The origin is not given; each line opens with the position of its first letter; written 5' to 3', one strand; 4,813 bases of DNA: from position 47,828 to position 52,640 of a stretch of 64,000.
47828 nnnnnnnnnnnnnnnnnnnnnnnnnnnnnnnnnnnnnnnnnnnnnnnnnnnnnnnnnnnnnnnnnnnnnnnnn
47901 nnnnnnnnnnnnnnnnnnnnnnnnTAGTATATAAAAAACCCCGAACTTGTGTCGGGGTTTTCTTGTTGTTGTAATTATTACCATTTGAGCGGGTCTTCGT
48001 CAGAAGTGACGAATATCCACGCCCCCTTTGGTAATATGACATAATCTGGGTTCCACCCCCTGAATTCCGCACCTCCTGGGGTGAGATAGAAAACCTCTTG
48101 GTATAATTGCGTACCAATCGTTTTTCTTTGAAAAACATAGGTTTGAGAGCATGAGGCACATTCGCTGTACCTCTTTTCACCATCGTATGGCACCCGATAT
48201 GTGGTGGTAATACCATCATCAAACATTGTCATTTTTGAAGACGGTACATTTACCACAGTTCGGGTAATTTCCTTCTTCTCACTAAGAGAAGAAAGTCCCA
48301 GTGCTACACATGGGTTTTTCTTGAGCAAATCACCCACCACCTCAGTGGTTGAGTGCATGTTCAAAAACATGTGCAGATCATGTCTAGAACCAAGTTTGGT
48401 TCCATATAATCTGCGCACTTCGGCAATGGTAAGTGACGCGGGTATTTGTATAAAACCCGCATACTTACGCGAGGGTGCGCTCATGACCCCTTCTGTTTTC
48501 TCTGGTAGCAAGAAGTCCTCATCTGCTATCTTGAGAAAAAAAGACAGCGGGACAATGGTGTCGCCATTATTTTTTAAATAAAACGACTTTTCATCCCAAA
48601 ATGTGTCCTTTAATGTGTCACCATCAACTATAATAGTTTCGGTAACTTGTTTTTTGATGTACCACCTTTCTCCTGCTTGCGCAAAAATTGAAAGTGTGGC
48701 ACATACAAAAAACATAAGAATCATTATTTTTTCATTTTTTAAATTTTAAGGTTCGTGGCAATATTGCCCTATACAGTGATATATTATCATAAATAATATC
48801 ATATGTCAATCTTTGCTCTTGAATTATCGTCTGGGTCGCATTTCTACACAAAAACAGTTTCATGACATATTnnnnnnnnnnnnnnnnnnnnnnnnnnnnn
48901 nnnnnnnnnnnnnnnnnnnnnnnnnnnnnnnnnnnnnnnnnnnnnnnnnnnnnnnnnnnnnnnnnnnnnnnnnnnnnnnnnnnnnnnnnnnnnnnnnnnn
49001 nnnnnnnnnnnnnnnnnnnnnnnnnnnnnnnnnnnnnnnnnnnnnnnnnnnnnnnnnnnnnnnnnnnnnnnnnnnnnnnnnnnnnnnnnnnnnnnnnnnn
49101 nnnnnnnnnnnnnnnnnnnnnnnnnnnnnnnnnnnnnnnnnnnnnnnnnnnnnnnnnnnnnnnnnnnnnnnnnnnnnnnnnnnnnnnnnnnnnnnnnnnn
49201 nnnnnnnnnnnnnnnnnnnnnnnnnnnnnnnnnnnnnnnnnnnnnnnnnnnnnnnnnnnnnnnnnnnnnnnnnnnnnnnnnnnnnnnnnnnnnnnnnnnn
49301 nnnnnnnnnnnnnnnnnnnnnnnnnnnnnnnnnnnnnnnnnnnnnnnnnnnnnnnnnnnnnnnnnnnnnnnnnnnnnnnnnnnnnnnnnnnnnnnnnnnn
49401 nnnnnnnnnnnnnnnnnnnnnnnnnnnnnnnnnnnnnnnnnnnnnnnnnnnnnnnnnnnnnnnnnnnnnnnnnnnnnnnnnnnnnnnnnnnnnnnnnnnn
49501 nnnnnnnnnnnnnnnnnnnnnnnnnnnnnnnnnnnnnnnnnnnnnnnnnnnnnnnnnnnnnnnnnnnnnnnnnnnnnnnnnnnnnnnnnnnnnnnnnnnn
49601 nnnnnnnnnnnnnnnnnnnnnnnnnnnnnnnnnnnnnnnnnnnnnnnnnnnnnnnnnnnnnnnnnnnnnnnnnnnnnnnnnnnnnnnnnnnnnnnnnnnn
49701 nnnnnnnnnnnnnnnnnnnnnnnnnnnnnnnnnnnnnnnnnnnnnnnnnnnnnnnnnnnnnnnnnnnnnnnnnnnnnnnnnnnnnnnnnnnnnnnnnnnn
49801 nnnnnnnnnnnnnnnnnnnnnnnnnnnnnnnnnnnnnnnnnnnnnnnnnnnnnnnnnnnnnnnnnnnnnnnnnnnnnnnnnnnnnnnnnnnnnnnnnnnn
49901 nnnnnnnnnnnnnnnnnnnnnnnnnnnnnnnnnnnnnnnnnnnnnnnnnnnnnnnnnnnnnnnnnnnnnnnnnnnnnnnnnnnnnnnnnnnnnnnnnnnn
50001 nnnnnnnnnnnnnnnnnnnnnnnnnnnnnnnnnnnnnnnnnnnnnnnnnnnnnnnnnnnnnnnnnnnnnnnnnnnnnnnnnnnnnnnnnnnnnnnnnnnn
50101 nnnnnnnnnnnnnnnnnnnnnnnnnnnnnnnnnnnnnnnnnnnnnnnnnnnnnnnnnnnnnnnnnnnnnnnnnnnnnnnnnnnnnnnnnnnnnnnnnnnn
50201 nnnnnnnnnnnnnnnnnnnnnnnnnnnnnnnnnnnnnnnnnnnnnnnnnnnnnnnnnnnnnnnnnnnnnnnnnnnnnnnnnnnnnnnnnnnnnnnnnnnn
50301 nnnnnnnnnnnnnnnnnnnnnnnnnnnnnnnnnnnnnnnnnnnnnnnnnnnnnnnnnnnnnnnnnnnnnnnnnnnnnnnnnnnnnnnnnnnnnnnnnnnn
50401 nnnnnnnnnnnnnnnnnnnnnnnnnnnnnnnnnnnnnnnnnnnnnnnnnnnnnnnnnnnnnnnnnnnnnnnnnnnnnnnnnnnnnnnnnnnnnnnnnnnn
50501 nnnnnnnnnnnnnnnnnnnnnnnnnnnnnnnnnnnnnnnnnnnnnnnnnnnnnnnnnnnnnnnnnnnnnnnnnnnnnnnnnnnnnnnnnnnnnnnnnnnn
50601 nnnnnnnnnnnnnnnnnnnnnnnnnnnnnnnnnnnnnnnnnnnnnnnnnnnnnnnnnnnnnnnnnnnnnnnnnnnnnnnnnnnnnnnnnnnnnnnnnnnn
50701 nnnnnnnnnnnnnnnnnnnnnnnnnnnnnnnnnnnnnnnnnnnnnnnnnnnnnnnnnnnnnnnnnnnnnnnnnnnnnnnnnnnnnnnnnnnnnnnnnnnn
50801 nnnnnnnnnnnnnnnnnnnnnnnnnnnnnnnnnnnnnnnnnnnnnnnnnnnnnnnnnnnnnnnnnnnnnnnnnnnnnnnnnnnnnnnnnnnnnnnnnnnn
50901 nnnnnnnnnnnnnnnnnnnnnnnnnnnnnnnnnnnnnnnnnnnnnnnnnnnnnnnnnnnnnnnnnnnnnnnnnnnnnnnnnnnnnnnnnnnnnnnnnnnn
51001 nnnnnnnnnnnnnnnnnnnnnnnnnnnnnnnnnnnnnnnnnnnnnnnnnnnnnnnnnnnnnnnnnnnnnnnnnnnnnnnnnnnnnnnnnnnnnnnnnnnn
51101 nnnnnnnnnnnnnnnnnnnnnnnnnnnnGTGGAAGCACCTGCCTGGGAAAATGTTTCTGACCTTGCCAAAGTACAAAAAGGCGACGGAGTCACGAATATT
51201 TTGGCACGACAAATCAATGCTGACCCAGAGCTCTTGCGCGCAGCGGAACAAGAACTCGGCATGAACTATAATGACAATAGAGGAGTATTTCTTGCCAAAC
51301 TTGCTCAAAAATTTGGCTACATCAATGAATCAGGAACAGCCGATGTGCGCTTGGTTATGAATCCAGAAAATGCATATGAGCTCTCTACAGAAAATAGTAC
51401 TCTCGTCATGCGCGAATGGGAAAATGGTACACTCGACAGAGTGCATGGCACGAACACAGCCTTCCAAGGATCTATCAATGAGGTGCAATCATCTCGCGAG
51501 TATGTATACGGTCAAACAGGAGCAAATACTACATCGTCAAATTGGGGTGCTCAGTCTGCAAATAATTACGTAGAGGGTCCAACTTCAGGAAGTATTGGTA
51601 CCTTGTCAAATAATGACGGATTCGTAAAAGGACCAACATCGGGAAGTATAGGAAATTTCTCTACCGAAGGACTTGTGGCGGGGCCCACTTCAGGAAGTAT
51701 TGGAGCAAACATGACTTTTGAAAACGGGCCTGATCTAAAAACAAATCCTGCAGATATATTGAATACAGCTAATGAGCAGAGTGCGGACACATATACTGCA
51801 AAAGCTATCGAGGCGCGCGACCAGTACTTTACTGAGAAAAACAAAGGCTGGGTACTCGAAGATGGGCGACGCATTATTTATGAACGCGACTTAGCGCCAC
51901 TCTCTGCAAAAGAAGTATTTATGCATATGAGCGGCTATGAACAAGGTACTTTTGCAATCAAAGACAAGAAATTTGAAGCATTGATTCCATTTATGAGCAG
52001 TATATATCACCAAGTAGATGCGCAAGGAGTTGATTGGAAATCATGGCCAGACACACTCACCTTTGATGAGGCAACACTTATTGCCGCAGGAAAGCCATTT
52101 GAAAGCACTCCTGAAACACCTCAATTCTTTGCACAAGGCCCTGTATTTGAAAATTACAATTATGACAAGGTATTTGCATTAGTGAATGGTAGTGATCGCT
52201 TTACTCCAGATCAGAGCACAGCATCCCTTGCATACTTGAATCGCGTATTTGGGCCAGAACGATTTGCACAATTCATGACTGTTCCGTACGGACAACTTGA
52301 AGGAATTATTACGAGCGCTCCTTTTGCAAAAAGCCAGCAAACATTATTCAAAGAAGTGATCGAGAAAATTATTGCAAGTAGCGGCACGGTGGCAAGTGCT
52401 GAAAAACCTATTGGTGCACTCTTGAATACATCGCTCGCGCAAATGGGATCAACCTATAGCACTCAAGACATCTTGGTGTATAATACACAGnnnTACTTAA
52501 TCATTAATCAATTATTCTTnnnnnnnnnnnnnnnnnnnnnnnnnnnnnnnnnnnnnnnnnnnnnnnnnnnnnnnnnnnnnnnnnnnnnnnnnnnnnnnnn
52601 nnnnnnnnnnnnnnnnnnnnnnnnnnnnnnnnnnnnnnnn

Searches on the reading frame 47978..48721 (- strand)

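Call 5: search_protein_families(library=pfam, proteins=[window:47978-48721:-], max_evalue=0.01)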
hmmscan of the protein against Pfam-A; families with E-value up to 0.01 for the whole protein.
window:47978-48721:- (247 aa): 0 families

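Call 20: search_protein_families(library=ncbifam, proteins=[window:47978-48721:-], max_evalue=0.01)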
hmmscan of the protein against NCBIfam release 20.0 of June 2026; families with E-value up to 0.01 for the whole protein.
window:47978-48721:- (247 aa): 0 families

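Call 26: search_protein_families(library=phrogs, proteins=[window:47978-48721:-], max_evalue=0.01)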
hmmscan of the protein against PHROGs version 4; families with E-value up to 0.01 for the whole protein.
window:47978-48721:- (247 aa): 0 families

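Call 109: search_protein_families(library=pfam, proteins=[window:47978-48721:-], max_evalue=5)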
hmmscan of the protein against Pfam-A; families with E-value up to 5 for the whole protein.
window:47978-48721:- (247 aa): 1 family
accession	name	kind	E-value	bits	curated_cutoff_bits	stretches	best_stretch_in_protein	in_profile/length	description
PF09627.16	PrgU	-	0.15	12.4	25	1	22-65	46-89/106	PrgU-like protein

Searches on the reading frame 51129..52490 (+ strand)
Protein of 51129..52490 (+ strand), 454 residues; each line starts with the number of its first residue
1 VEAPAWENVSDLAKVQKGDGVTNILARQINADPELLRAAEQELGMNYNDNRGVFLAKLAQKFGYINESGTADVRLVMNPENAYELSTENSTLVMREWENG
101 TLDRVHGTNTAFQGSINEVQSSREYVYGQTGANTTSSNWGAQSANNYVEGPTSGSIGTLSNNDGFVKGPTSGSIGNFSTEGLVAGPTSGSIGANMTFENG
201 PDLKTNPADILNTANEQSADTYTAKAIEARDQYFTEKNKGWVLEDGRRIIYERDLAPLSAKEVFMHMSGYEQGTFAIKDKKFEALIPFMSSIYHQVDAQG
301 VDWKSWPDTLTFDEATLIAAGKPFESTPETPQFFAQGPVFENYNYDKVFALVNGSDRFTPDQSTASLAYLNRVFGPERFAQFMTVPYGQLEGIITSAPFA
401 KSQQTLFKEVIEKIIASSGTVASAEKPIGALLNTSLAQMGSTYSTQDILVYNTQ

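Call 11: find_homologous_proteins(query=window:51129-52490:+, max_evalue=0.01)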
Query window:51129-52490:+: 8000 candidates shared short words with the query, none scored E <= 0.01.
